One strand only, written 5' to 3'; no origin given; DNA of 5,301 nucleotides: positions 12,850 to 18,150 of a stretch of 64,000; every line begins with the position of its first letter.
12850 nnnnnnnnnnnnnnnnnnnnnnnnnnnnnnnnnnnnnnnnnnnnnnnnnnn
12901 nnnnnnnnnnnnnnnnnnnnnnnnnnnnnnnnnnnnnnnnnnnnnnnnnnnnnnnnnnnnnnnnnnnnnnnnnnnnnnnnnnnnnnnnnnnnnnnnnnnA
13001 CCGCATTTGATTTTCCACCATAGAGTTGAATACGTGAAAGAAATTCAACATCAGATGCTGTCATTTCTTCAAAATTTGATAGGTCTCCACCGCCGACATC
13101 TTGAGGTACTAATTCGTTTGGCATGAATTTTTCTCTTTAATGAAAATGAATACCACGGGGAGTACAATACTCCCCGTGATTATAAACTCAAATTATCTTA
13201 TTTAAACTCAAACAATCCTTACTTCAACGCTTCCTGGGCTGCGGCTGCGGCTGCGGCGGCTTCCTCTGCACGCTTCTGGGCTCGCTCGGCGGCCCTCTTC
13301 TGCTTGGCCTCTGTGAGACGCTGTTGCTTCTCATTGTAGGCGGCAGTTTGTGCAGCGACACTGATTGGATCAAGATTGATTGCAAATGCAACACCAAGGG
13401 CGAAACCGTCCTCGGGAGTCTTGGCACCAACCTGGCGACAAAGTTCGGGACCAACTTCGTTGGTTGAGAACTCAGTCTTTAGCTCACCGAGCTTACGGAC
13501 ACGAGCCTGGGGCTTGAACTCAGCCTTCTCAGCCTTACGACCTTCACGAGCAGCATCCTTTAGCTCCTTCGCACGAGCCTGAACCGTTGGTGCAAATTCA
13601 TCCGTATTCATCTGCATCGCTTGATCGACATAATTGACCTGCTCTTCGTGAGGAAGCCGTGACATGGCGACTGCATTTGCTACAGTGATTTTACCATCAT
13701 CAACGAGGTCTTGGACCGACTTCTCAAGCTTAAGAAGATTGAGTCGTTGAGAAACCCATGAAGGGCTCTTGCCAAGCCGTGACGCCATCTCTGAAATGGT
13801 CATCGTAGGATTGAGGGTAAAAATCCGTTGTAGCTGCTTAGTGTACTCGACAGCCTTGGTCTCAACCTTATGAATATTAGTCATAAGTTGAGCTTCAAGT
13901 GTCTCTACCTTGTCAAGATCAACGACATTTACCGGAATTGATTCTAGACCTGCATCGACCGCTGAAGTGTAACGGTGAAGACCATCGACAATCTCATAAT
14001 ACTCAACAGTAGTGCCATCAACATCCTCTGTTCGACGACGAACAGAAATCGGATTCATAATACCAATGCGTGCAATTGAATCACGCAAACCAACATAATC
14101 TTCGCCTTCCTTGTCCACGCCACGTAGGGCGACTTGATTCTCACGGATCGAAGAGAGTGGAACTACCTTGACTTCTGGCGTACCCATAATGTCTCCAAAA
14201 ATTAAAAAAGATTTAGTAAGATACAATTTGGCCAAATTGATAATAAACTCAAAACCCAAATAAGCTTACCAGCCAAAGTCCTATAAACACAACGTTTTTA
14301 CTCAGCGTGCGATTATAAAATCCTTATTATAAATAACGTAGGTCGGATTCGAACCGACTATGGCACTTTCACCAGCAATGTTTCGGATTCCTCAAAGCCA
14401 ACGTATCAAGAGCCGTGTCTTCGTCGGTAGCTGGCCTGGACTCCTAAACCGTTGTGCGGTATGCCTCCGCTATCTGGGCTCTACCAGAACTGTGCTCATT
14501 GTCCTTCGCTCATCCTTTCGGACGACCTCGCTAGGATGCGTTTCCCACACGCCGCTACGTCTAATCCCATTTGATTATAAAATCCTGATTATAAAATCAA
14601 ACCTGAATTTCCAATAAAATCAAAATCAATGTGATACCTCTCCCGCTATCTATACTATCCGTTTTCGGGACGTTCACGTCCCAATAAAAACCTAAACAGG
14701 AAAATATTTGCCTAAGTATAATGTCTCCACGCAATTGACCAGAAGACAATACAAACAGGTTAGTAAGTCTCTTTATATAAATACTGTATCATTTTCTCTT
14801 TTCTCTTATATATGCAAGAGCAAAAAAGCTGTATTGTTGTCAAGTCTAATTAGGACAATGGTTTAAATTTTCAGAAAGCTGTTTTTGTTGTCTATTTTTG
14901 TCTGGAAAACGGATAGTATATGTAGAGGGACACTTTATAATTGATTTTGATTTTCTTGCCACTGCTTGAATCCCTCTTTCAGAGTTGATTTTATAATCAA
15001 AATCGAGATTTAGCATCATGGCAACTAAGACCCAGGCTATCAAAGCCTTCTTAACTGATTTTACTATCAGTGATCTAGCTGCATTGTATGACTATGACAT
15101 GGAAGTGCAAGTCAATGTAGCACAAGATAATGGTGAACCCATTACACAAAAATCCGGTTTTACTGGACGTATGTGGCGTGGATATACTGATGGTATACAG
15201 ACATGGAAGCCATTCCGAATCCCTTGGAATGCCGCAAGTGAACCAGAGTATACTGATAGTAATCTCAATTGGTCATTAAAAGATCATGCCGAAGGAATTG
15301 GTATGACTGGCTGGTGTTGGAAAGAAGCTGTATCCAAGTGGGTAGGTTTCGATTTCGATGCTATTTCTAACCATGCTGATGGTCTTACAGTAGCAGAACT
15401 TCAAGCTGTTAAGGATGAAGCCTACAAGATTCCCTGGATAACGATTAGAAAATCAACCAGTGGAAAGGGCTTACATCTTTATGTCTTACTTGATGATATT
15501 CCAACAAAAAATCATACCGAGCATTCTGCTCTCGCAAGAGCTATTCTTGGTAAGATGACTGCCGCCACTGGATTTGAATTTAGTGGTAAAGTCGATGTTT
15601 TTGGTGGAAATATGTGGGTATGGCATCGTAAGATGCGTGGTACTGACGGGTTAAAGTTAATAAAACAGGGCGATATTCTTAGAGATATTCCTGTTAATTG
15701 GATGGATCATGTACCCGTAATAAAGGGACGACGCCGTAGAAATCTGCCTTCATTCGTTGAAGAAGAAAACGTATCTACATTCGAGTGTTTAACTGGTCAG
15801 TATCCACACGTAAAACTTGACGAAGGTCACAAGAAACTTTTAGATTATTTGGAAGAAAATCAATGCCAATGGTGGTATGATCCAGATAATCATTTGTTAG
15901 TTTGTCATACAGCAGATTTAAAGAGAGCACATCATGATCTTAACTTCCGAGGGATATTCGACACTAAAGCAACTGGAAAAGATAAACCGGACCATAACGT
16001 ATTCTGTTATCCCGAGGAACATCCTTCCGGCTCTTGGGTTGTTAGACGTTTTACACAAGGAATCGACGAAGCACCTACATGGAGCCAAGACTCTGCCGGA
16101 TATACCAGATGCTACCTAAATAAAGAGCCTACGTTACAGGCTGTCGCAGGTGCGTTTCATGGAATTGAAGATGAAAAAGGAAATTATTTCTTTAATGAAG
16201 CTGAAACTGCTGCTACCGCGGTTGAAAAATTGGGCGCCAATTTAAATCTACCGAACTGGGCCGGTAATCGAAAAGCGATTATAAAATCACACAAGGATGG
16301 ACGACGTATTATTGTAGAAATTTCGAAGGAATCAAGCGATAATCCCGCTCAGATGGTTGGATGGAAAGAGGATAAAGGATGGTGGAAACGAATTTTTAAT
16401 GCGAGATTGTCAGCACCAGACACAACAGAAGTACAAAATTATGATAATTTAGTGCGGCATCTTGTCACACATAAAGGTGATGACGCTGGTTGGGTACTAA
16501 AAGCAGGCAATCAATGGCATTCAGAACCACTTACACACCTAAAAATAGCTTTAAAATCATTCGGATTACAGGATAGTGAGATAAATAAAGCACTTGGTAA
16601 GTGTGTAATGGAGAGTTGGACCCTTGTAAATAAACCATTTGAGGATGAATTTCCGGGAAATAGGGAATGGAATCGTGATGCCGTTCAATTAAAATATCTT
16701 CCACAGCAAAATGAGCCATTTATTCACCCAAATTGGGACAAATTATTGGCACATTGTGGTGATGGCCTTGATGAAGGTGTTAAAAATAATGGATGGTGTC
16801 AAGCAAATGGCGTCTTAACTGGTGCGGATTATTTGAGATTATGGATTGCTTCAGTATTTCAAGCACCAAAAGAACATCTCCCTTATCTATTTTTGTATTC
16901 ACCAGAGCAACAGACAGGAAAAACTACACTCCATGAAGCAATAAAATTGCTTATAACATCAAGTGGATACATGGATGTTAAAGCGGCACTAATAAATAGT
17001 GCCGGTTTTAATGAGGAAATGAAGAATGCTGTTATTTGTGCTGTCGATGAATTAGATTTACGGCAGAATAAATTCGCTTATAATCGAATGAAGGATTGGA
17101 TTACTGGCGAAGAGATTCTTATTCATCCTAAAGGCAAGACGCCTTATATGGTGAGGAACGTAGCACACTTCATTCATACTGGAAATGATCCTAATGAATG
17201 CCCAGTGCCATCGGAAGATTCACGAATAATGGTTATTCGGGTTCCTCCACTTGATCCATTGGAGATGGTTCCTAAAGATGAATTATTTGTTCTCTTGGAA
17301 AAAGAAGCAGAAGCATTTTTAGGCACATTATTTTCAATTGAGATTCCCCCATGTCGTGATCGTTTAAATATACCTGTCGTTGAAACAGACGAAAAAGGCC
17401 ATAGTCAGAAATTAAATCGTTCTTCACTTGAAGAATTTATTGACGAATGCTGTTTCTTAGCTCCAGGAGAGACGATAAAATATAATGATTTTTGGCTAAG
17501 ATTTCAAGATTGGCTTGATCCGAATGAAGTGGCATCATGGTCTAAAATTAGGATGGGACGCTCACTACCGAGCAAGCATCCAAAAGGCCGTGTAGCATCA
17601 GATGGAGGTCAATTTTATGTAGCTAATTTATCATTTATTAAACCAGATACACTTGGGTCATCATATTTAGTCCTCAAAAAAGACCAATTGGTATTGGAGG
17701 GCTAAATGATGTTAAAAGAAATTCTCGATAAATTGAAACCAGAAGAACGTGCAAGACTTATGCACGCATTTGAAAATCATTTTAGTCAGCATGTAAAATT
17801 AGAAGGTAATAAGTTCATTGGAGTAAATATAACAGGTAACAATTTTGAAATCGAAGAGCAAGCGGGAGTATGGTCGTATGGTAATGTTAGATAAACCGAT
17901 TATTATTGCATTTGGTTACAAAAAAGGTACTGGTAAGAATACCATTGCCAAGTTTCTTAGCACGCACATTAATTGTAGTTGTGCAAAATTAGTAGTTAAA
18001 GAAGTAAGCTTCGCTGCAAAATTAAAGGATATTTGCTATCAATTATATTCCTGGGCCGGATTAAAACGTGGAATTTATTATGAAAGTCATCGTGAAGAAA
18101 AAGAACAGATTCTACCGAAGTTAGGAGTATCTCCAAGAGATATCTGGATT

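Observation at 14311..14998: Over-represented 12-bp palindrome family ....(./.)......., clustered in the divergent control region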

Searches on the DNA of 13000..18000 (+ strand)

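Call 7: search_dna_similar(query=window:13000-18000:+, collection=phages, mode=near, max_rows=20)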
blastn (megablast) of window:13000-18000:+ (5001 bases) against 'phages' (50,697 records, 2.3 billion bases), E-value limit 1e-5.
No match.

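Call 12: search_rna_families(source=window, start=14190, end=15020, threshold=evalue, max_evalue=10, show_alignments=3)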
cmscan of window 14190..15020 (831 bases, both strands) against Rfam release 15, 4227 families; matches with E-value up to 10: 4.
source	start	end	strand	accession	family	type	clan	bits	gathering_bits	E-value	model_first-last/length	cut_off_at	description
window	14726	14864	+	RF02390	sau-41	Gene; sRNA;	-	21.4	80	0.92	1-156/156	no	Staphylococcus sRNA sau-41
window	14933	14955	+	RF01328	CRISPR-DR17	Gene; CRISPR;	CL00014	17.5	42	3.2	1-25/25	no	CRISPR RNA direct repeat element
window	14854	14902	-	RF01153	sn3060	Gene; snRNA; snoRNA; CD-box;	-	16.3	45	2.5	1-67/67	no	Small nucleolar RNA sn3060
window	14568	14616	+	RF01402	STnc150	Gene; sRNA;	-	16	60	0.64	1-267/267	no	STnc150 Hfq binding RNA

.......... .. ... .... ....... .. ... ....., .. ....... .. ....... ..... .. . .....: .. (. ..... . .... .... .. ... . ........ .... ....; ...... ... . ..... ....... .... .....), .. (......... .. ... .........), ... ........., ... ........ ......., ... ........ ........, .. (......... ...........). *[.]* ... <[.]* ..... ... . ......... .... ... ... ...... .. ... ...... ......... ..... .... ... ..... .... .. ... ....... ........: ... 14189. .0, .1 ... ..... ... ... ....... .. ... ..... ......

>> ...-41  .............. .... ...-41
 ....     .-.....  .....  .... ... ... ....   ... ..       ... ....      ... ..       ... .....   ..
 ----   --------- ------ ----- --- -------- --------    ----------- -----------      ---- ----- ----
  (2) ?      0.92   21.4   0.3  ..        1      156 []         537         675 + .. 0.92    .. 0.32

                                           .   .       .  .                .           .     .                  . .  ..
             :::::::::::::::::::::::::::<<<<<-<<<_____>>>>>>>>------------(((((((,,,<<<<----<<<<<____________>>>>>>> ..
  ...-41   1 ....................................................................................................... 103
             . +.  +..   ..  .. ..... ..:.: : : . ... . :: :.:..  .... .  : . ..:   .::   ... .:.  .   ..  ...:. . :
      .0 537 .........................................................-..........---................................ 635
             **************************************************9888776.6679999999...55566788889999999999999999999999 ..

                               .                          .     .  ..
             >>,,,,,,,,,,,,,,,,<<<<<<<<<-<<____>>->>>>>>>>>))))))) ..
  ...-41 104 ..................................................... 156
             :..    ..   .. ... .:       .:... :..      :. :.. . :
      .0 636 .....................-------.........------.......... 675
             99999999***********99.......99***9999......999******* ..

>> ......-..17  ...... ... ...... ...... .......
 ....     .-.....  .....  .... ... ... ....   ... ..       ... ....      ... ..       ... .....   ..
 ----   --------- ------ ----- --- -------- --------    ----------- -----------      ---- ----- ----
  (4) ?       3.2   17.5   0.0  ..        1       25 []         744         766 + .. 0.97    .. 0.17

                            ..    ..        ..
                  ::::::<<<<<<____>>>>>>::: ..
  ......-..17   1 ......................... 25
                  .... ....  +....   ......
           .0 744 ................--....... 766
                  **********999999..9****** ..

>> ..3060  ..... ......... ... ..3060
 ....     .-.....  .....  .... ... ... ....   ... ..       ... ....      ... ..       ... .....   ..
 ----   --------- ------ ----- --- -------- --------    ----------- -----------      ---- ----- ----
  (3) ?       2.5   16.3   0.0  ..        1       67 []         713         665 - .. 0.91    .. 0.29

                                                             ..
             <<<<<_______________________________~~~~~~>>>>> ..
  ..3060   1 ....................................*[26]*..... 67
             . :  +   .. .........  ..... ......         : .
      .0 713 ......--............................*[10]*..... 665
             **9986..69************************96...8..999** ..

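Call 77: search_dna_similar(query=window:14325-14575:-, collection=phages, mode=distant, max_evalue=0.01, max_rows=15)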
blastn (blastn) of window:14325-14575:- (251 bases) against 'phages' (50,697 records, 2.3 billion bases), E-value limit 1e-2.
No match.
